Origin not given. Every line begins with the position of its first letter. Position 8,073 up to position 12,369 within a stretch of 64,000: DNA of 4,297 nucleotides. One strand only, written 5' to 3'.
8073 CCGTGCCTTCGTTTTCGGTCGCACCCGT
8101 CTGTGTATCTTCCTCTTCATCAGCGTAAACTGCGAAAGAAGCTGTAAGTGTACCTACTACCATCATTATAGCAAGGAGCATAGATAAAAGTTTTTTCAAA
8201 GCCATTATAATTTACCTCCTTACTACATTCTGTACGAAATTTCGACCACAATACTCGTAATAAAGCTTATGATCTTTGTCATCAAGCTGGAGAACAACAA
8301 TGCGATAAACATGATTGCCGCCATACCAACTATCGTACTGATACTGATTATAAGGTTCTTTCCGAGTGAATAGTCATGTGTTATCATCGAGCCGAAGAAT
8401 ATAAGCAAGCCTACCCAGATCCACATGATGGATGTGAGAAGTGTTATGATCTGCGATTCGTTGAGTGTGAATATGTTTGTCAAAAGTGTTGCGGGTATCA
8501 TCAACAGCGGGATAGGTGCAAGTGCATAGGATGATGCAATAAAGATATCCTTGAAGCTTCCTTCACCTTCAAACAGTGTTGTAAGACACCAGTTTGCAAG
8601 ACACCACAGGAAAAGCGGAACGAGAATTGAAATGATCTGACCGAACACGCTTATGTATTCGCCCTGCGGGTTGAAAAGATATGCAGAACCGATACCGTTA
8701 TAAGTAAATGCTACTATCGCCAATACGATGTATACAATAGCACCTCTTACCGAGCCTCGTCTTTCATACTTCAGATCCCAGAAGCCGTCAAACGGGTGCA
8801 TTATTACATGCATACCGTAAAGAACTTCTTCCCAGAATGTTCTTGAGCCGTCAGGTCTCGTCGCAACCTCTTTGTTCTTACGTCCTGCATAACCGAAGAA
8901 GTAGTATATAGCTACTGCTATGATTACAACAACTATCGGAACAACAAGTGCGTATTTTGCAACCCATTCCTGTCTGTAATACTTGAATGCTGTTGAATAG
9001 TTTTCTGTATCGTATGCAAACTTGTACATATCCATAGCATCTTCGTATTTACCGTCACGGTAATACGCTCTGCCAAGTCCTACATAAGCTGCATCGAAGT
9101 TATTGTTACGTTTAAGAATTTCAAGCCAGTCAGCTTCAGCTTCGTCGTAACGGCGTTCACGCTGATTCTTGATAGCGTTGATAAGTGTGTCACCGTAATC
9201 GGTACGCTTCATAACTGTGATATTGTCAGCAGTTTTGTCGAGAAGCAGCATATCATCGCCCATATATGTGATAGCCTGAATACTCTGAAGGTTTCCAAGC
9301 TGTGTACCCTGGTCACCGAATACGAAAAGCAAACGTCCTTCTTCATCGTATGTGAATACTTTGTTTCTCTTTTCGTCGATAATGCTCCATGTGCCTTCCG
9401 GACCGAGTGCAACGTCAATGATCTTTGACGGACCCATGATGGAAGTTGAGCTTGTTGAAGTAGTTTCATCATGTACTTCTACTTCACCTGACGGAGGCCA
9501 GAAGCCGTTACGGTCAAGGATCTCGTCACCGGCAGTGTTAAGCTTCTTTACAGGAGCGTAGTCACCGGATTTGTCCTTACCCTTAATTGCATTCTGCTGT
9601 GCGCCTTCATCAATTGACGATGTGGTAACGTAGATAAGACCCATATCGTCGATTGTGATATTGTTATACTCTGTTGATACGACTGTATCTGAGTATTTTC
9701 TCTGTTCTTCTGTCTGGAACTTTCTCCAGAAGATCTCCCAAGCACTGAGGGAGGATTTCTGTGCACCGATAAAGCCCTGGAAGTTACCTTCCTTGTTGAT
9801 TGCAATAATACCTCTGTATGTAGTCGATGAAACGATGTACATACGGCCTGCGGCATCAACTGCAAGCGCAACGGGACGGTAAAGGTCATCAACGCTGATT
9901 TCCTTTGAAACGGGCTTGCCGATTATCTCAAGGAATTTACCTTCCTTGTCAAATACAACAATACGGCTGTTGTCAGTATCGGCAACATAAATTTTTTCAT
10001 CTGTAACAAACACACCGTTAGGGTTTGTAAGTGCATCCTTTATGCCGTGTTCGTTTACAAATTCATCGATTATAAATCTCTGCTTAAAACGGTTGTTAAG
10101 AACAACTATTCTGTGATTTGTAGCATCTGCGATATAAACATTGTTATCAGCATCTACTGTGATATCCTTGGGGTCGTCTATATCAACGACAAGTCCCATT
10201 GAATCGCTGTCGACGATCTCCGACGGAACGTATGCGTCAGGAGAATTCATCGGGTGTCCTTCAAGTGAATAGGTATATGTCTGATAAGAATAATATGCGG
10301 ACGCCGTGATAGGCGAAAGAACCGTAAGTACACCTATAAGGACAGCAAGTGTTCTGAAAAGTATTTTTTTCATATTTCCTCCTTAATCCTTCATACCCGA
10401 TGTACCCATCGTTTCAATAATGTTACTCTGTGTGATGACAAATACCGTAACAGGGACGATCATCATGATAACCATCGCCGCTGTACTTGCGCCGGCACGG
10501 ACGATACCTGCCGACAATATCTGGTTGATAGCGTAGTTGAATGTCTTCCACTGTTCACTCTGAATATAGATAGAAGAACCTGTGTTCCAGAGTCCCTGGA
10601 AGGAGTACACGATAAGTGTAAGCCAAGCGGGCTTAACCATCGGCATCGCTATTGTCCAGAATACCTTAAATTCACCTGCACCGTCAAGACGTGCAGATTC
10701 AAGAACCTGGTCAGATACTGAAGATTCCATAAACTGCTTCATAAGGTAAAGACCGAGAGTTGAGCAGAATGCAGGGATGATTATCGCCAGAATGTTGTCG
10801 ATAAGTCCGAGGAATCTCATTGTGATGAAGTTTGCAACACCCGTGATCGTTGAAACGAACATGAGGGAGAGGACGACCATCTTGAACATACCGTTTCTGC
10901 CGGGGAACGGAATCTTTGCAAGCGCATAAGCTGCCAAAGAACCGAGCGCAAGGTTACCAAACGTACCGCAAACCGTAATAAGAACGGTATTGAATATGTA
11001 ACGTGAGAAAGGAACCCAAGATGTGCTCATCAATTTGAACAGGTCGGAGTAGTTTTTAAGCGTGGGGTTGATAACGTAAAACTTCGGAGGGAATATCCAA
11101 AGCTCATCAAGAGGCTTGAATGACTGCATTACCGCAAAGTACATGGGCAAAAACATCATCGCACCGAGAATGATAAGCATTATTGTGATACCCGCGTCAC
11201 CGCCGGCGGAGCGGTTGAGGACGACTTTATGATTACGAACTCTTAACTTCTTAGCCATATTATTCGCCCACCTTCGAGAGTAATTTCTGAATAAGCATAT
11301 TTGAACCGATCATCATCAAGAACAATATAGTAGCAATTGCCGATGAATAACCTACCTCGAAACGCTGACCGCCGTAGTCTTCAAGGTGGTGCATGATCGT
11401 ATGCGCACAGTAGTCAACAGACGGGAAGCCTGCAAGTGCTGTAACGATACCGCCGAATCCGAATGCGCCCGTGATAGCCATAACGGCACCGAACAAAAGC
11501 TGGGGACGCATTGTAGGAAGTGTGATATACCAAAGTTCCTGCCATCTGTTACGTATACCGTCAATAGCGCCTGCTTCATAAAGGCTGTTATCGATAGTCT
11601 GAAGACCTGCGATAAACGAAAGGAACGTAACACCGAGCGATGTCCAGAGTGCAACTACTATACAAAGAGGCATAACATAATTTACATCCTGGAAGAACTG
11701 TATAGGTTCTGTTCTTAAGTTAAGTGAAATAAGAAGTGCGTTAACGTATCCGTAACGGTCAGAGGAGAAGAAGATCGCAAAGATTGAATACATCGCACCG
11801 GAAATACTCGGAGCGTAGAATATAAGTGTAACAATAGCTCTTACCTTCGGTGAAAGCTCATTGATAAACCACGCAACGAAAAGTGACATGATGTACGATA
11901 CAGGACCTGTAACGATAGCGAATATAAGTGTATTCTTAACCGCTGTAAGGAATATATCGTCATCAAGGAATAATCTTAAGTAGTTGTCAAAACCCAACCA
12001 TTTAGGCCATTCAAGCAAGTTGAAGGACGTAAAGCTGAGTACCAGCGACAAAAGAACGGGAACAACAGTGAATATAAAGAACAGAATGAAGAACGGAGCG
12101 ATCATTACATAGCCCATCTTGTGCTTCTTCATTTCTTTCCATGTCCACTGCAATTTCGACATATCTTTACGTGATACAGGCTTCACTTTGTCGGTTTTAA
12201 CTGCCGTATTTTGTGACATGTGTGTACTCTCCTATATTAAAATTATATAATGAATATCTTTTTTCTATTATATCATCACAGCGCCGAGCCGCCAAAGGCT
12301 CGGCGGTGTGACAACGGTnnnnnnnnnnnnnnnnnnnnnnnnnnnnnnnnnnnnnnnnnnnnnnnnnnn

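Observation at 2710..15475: Seven-gene operon: one giant binding protein, two permease pairs, no ATPase, plus an NHL-TPR-Yip1 membrane protein and an 1133-aa secreted protein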

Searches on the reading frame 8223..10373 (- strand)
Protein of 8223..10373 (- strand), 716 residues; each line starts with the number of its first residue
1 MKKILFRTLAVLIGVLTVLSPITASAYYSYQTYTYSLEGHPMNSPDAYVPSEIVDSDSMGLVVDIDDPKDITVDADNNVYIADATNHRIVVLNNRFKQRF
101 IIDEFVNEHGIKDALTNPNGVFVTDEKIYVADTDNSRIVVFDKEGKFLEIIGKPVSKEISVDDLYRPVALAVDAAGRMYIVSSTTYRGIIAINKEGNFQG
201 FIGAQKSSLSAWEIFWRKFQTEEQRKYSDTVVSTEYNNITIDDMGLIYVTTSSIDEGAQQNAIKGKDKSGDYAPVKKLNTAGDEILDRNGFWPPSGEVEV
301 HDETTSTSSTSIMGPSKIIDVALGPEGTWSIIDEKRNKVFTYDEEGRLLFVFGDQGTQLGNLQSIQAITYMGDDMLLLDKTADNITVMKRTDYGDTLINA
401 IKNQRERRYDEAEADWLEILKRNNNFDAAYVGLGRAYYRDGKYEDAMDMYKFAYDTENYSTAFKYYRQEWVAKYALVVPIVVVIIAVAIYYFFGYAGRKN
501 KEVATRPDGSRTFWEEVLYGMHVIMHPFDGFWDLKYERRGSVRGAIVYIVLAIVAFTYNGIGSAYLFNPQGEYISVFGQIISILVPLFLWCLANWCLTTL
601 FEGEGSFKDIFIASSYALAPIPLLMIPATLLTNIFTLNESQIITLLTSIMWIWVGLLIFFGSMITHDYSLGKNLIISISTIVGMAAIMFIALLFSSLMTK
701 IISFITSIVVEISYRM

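Call 4: search_protein_families(library=pfam, proteins=[window:8223-10373:-], max_evalue=0.01)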
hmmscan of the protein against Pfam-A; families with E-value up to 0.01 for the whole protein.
window:8223-10373:- (716 aa): 7 families
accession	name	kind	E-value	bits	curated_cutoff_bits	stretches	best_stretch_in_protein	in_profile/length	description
PF04893.22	Yip1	-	1e-14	55.2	28.6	1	522-690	2-171/173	Yip1 domain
PF01436.27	NHL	-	9e-13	48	20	2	67-91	3-27/28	NHL repeat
PF13432.12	TPR_16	-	5.4e-05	24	32.7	1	406-451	10-55/65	Tetratricopeptide repeat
PF17170.10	DUF5128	-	8.3e-05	22.3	22.9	1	117-153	45-81/321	6-bladed beta-propeller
PF25021.1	TEN_NHL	-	9.2e-05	22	27.1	0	163-207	140-181/357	Teneurin NHL domain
PF08450.18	SGL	-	0.00024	21.2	26.3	0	77-160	146-228/246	SMP-30/Gluconolactonase/LRE-like region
PF14559.12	TPR_19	-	0.0028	18.4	25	1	406-449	4-47/68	Tetratricopeptide repeat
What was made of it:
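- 8223..10373 (-): NHL beta-propeller / TPR / Yip1 membrane protein, 716 aa. Layout: signal peptide; extracytoplasmic NHL propeller (aa ~40-400); TPR (aa ~400-465); TM at aa 475-493; cytoplasmic HPxDGF motif; five-TM Yip1 domain (aa 522-716). Call 4: Yip1 55 bits, NHL 48 bits, and TPR_16 24.0 bits (below Pfam's 32.7-bit cut-off).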

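Call 5: search_protein_families(library=ncbifam, proteins=[window:8223-10373:-], max_evalue=0.01)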
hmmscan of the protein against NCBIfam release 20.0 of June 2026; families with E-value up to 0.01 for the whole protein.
window:8223-10373:- (716 aa): 4 families
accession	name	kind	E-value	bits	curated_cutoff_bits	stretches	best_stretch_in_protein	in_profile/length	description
NF035926.1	scyF_NHL_VPEP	equivalog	2.2e-16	60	350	1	70-156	203-288/376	scytonemin biosynthesis PEP-CTERM protein ScyF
NF047780.1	LIC12708_fam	subfamily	1.7e-07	30.5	150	1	116-233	57-160/391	LIC_12708 family protein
NF053768.1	CIS12_fam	equivalog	3.5e-05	22.7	860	1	64-193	86-196/715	CIS12 family contractile injection system protein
NF033206.1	ScyE_fam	subfamily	0.00078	19.1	80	0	113-147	137-171/333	ScyD/ScyE family protein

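Call 11: search_solved_structures(query=window:8223-10373:-, max_evalue=1)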
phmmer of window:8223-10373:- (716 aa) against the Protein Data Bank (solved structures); distinct sequences matched with E-value up to 1: 74 (the best 60 are shown).
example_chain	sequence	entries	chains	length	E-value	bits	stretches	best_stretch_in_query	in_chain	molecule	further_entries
6d69_A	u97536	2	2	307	1.1e-20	76.7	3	68-204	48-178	NHL Repeat Region of D. melanogaster Thin | Thin, isoform D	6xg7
7qrx_A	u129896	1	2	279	3.3e-14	55.3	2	64-182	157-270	E3 ubiquitin-protein ligase TRIM71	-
9jur_A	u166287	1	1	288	3.8e-14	55.1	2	65-152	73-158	E3 ubiquitin-protein ligase TRIM71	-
8j72_A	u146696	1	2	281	4.9e-14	54.7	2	65-152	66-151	E3 ubiquitin-protein ligase TRIM71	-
7qrw_A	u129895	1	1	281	5.7e-13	51.2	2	68-181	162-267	Isoform 4 of Tripartite motif-containing protein 3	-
7b2r_A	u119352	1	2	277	8.2e-13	50.7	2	68-183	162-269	Tripartite motif-containing protein 2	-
7qrv_A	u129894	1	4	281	8.5e-13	50.6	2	68-183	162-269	Tripartite motif-containing protein 2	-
7b96_A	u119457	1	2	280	8.8e-13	50.6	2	68-183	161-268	Isoform 2 of Tripartite motif-containing protein 2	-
6fpt_A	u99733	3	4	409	6e-12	47.8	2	64-154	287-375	E3 ubiquitin-protein ligase TRIM71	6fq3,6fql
1q7f_A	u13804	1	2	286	2.6e-10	42.4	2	97-203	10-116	brain tumor CG10719-PA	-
1rwi_B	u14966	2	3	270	2.9e-10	42.3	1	65-187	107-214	Serine/threonine-protein kinase pknD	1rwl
4zlr_A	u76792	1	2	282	5.5e-10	41.4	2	100-203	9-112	Brain tumor protein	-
5ex7_A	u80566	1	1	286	5.7e-10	41.3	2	105-203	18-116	Brain tumor protein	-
6g7w_A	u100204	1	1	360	1.7e-09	39.7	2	55-151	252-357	NHL repeat-containing protein 2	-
6gc1_A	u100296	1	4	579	8e-09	37.5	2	55-151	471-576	NHL repeat-containing protein 2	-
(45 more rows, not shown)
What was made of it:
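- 8223..10373 (-): Call 11: NHL propellers in PDB.
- On NHL-repeat beta-propeller: Call 11: 6d69, E 1.1e-20.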

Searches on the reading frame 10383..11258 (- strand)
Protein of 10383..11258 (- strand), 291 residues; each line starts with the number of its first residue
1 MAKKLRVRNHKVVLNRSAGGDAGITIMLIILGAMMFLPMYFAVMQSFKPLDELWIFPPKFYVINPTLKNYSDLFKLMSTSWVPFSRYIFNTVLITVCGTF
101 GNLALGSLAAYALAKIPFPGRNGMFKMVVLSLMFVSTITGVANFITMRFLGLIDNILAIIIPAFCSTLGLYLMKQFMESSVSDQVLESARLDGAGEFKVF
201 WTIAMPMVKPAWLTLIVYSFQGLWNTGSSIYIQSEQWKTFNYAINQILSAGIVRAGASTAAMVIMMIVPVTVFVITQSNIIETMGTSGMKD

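Call 4: search_protein_families(library=pfam, proteins=[window:10383-11258:-], max_evalue=0.01)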
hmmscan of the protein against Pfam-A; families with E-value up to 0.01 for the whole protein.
window:10383-11258:- (291 aa): 1 family
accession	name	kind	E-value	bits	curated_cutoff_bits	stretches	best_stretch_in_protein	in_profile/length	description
PF00528.27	BPD_transp_1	-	2.4e-07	31.1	26.4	1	127-277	23-175/184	Binding-protein-dependent transport system inner membrane component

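Call 5: search_protein_families(library=ncbifam, proteins=[window:10383-11258:-], max_evalue=0.01)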
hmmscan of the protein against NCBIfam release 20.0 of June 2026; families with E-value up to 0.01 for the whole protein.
window:10383-11258:- (291 aa): 11 families
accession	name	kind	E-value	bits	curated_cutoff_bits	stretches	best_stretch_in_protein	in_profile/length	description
NF008210.0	PRK10973.1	equivalog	4.5e-20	72.5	297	1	25-282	13-274/281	sn-glycerol-3-phosphate ABC transporter permease UgpE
NF040932.1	ABC_arch_GlcU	equivalog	1.2e-16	61.1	340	1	25-281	6-261/272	glucose ABC transporter permease GlcU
NF008231.0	PRK10998.1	equivalog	5e-14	52.6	261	1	82-291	79-296/296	maltose ABC transporter permease MalG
TIGR02141.1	modB_ABC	equivalog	1.5e-06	28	182.6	1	91-269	3-198/208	molybdate ABC transporter permease subunit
NF011624.0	PRK15050.1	equivalog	7.5e-06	25.3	247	1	25-274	29-280/297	2-aminoethylphosphonate ABC transporter permease subunit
TIGR01581.1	Mo_ABC_porter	hypoth_equivalog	8.4e-06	25.4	210.3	1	94-254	29-206/225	ABC transporter permease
NF006939.0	PRK09421.1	equivalog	1.1e-05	24.9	262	1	93-275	17-214/230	molybdate ABC transporter permease subunit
NF007047.0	PRK09500.1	equivalog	2e-05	24.3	326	1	87-277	59-249/257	spermidine/putrescine ABC transporter permease PotC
TIGR01097.1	PhnE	equivalog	4.8e-05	22.9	216.7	1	64-220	50-192/252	phosphonate ABC transporter, permease protein PhnE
TIGR02139.1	permease_CysT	equivalog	0.00011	21.9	246.1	1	55-280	21-257/265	sulfate ABC transporter permease subunit CysT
TIGR00969.1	3a0106s02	subfamily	0.00071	19.1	240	0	69-276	46-267/272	sulfate ABC transporter permease subunit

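Call 85: search_solved_structures(query=window:10383-11258:-, max_evalue=0.001)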
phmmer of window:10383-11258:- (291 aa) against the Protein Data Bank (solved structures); distinct sequences matched with E-value up to 0.001: 6.
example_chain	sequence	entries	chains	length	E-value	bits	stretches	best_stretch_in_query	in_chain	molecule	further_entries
4tqu_N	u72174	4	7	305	3e-15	60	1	89-226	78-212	AlgM2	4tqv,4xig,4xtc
7cad_B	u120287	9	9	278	4.1e-12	49.8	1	28-284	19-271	ABC transporter, permease protein SugB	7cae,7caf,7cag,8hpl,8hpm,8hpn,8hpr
8ja7_B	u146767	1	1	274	5.8e-12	49.3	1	35-284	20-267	Trehalose transport system permease protein SugB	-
2r6g_G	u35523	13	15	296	5.1e-08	36.3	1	83-290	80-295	Maltose transport system permease protein malG | Maltose transporter subunit; membrane component of ABC superfamily | Binding-protein-dependent transport system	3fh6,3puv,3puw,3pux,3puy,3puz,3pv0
9bcr_I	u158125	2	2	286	1.5e-06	31.5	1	83-277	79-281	Maltose/maltodextrin transport system permease protein MalG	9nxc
2onk_C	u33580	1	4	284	0.00055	23.1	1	42-274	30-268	Molybdate/tungstate ABC transporter, permease protein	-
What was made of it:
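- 10383..11258 (-): Permease G1 (MalG/UgpE-type, 291 aa), EAA loop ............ Call 85: closest solved chains are AlgM2, SugB and MalG.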

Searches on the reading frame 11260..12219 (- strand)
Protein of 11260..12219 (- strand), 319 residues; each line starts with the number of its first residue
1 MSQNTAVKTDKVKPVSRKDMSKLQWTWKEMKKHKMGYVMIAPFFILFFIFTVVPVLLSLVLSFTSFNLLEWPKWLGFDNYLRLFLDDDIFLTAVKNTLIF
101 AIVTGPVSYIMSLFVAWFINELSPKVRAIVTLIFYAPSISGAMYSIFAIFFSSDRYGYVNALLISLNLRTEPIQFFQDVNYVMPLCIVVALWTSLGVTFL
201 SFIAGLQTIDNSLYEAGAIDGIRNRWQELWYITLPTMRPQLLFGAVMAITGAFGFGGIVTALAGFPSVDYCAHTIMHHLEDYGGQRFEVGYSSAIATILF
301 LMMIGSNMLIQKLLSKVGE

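Call 4: search_protein_families(library=pfam, proteins=[window:11260-12219:-], max_evalue=0.01)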
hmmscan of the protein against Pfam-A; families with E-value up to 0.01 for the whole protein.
window:11260-12219:- (319 aa): 1 family
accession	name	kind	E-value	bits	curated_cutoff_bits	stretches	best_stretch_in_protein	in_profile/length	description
PF00528.27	BPD_transp_1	-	0.00012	22.3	26.4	1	126-300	20-164/184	Binding-protein-dependent transport system inner membrane component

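Call 5: search_protein_families(library=ncbifam, proteins=[window:11260-12219:-], max_evalue=0.01)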
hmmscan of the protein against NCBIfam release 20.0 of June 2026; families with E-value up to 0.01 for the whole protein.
window:11260-12219:- (319 aa): 14 families
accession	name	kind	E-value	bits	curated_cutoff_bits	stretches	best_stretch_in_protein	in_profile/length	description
NF007852.0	PRK10561.1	equivalog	8.3e-18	65.2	335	1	31-307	9-281/295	sn-glycerol-3-phosphate ABC transporter permease UgpA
NF007044.0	PRK09497.1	equivalog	5.5e-14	52.3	348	1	31-282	3-247/285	spermidine/putrescine ABC transporter permease PotB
NF040931.1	ABC_arch_GlcT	equivalog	2e-10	40.8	360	1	45-300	6-257/278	glucose ABC transporter permease GlcT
TIGR02140.1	permease_CysW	equivalog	7.1e-09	35.5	329.1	1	45-303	11-245/261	sulfate ABC transporter permease subunit CysW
TIGR00969.1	3a0106s02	subfamily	9.4e-09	35.1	240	1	51-306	31-262/272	sulfate ABC transporter permease subunit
TIGR02139.1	permease_CysT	equivalog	2.4e-08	33.9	246.1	1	47-309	8-258/265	sulfate ABC transporter permease subunit CysT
NF007963.0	PRK10683.1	equivalog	2.7e-08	33.6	489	1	22-312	22-307/317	putrescine ABC transporter permease PotH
NF008232.0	PRK10999.1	equivalog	4.1e-08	32.4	392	1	74-310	264-510/520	maltose ABC transporter permease MalF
NF043074.1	MMSYN1_0196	equivalog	1.1e-06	28.1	350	1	36-128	10-101/277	spermidine/putrescine ABC transporter permease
NF008620.0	PRK11602.1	equivalog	0.00022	20.6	442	1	46-305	29-264/291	sulfate/thiosulfate ABC transporter permease CysW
TIGR01581.1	Mo_ABC_porter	hypoth_equivalog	0.00041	19.9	210.3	1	91-265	28-184/225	ABC transporter permease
NF008208.0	PRK10971.1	equivalog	0.00069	19.2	415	1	75-315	42-268/277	sulfate/thiosulfate ABC transporter permease CysT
TIGR02141.1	modB_ABC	equivalog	0.0044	16.7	182.6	1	98-265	4-161/208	molybdate ABC transporter permease subunit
NF006939.0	PRK09421.1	equivalog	0.0047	16.4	262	1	92-310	10-221/230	molybdate ABC transporter permease subunit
